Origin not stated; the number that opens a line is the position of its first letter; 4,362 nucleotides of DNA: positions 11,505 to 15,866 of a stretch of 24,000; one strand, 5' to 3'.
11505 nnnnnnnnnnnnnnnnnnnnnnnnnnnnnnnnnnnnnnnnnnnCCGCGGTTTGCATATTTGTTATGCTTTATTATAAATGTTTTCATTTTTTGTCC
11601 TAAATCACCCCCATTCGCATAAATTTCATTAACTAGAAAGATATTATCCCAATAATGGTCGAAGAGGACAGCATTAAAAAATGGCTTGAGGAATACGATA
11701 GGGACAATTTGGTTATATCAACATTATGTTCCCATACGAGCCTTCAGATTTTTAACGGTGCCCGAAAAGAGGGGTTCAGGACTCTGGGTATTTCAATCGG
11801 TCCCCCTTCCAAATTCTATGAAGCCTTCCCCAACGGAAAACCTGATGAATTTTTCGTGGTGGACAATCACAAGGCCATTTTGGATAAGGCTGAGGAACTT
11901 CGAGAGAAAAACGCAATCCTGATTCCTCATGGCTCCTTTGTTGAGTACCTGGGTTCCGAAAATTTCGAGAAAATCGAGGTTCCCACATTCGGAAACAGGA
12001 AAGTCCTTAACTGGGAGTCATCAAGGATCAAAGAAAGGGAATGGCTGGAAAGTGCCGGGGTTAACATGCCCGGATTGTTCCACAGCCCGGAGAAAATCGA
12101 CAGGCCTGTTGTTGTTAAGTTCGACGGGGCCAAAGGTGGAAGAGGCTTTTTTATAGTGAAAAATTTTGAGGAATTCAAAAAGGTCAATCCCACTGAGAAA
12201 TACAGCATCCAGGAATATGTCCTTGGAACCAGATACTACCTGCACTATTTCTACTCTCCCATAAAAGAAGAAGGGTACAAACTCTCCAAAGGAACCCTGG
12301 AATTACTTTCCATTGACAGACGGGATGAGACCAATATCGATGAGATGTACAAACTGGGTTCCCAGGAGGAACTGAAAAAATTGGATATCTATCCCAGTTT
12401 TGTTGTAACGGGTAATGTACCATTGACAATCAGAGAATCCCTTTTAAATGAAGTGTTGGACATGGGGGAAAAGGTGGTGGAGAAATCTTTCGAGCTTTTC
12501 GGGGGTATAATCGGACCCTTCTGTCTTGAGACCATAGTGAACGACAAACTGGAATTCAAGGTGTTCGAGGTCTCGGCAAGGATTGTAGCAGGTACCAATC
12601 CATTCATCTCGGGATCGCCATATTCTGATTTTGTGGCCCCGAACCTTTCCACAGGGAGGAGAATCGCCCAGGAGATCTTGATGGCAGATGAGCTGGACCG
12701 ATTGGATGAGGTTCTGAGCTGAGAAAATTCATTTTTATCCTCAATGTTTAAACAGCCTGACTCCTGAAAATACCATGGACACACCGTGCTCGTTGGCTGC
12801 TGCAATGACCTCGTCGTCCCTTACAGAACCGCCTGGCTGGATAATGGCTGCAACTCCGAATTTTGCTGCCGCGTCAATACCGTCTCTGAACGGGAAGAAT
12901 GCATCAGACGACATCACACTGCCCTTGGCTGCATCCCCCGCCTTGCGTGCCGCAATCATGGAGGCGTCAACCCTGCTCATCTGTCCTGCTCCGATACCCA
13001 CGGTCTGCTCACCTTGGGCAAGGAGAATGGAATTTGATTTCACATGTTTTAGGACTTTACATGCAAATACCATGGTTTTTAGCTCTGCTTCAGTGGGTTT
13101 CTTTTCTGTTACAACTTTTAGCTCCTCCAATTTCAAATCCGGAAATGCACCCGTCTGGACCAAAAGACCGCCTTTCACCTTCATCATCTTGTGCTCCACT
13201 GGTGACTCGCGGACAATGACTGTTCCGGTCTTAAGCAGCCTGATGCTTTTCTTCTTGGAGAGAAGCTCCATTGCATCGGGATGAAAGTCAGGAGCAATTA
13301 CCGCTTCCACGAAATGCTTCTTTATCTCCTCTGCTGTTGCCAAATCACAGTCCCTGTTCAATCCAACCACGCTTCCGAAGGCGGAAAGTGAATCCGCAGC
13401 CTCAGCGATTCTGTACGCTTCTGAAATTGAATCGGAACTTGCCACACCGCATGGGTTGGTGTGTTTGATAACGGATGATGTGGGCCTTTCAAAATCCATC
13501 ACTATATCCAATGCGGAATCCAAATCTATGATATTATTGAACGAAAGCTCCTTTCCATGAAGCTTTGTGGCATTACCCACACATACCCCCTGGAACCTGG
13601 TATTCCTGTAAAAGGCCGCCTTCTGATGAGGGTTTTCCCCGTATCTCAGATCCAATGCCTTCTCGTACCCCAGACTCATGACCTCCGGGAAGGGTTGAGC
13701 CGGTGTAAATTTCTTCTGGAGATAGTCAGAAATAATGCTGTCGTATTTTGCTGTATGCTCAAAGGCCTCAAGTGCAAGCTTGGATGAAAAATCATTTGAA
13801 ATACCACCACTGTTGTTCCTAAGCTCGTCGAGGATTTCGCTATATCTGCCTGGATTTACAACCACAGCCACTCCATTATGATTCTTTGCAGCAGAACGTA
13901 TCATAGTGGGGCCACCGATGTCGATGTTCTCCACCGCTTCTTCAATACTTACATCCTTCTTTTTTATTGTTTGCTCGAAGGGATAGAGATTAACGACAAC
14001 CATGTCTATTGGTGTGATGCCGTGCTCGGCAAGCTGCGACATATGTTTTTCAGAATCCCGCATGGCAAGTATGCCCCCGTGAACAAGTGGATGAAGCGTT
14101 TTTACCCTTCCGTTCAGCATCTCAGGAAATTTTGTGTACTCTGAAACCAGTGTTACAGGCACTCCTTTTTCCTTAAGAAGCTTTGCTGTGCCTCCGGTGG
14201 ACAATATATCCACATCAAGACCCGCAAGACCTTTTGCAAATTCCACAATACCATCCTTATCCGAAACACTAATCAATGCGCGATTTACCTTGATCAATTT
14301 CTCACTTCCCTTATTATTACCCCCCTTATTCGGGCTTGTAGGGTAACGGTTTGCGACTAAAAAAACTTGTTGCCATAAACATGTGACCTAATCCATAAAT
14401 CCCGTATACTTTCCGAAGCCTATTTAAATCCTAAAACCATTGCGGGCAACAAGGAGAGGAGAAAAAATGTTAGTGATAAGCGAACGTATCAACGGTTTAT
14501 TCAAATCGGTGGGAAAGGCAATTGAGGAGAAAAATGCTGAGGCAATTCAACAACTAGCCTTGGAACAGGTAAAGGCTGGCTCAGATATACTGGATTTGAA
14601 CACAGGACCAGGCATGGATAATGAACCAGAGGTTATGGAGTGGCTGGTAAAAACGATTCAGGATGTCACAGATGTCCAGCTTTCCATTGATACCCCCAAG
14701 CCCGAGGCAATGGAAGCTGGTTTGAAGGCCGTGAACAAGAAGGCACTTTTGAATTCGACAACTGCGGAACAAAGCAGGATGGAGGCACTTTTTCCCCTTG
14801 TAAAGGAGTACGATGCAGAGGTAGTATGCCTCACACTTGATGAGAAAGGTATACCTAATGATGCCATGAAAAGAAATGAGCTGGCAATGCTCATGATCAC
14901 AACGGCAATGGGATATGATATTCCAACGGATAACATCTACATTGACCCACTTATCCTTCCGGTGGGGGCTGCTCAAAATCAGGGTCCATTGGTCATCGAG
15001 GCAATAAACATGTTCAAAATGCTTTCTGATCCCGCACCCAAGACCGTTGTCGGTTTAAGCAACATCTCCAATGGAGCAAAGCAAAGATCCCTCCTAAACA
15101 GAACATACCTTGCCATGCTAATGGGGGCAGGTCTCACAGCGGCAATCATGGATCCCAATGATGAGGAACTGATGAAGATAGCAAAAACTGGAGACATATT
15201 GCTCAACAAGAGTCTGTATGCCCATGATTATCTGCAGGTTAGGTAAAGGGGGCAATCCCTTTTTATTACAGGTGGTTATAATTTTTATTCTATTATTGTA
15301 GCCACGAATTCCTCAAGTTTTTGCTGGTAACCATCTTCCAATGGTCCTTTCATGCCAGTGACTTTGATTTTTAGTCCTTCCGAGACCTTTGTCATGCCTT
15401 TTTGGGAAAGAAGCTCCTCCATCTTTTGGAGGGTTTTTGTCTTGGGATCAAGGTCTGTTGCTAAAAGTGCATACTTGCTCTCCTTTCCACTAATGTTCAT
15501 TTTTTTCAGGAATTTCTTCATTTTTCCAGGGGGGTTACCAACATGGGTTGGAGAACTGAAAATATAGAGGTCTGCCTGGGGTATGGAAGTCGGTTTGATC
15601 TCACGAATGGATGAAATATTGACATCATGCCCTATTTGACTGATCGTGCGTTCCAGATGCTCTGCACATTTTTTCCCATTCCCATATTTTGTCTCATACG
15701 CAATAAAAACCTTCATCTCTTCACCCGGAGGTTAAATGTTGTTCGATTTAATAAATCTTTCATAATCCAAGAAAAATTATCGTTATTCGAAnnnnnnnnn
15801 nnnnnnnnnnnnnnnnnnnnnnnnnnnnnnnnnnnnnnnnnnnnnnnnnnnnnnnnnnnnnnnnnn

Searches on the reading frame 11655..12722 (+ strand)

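Call 7: search_protein_families(library=pfam, proteins=[window:11655-12722:+])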
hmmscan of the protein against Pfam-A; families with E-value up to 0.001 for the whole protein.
window:11655-12722:+ (355 aa): 3 families
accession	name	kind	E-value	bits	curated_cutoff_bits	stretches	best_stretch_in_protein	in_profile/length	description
PF06973.17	DUF1297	-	7.5e-58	195.6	23.8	1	180-354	20-187/188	Domain of unknown function (DUF1297)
PF06849.18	DUF1246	-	2.5e-42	144.2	25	1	21-140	1-120/122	Protein of unknown function (DUF1246)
PF02655.19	ATP-grasp_3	-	0.00064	20.3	23.2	0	125-255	5-108/160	ATP-grasp domain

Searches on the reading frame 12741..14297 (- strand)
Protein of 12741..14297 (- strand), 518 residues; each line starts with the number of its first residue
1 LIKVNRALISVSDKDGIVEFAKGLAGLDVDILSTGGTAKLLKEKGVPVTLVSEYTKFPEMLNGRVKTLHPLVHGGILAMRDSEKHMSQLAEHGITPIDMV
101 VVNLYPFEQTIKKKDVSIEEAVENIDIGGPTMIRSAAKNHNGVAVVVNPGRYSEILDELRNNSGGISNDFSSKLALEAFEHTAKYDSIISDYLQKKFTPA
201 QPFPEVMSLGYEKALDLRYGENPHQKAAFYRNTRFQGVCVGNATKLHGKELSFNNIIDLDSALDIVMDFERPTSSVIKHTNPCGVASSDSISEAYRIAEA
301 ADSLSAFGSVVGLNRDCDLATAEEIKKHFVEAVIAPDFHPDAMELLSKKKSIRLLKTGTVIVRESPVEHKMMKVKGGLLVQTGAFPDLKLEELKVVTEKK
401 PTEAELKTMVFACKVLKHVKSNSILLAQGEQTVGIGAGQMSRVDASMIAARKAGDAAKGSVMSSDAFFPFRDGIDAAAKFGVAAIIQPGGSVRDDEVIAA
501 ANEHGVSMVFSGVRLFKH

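Call 7: search_protein_families(library=pfam, proteins=[window:12741-14297:-])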
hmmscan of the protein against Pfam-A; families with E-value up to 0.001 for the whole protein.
window:12741-14297:- (518 aa): 2 families
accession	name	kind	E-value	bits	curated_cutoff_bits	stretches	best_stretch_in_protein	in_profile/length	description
PF01808.24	AICARFT_IMPCHas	-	1.4e-114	383.2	25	1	136-452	1-311/311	AICARFT/IMPCHase bienzyme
PF02142.27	MGS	-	1.1e-27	96.4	24.1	1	16-131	1-94/94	MGS-like domain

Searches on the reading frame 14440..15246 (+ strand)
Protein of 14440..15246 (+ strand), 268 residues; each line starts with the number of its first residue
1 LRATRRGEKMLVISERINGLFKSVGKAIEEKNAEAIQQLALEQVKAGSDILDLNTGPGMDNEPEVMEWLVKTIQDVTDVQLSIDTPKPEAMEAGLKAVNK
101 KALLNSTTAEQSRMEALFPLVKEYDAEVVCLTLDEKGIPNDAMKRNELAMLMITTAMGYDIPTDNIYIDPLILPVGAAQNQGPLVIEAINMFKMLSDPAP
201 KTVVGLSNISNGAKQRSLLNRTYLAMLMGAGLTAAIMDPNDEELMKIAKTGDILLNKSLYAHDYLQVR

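Call 7: search_protein_families(library=pfam, proteins=[window:14440-15246:+])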
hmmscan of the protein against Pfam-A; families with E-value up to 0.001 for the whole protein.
window:14440-15246:+ (268 aa): 2 families
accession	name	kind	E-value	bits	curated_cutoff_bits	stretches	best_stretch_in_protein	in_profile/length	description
PF00809.28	Pterin_bind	-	4.8e-23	82.5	25.5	1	31-236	18-242/244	Pterin binding enzyme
PF03599.22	CdhD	-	3e-05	23.4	24.8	1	60-134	79-152/387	CO dehydrogenase/acetyl-CoA synthase delta subunit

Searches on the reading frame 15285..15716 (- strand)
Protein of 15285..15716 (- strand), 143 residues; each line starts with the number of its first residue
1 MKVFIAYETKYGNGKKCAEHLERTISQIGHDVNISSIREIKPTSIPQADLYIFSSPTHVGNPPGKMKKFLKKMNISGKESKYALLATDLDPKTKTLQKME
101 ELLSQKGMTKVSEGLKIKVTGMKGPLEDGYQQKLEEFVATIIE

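Call 8: search_protein_families(library=pfam, proteins=[window:15285-15716:-])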
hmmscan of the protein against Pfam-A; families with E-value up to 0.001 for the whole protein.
window:15285-15716:- (143 aa): 3 families
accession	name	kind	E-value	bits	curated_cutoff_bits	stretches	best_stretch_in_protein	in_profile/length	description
PF00258.30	Flavodoxin_1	-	2e-10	41.4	25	1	5-121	1-131/143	Flavodoxin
PF12724.12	Flavodoxin_5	-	1.4e-09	38.8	27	1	5-108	2-105/145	Flavodoxin domain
PF03358.20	FMN_red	-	2.1e-05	24.6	24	1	45-74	68-97/152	NADPH-dependent FMN reductase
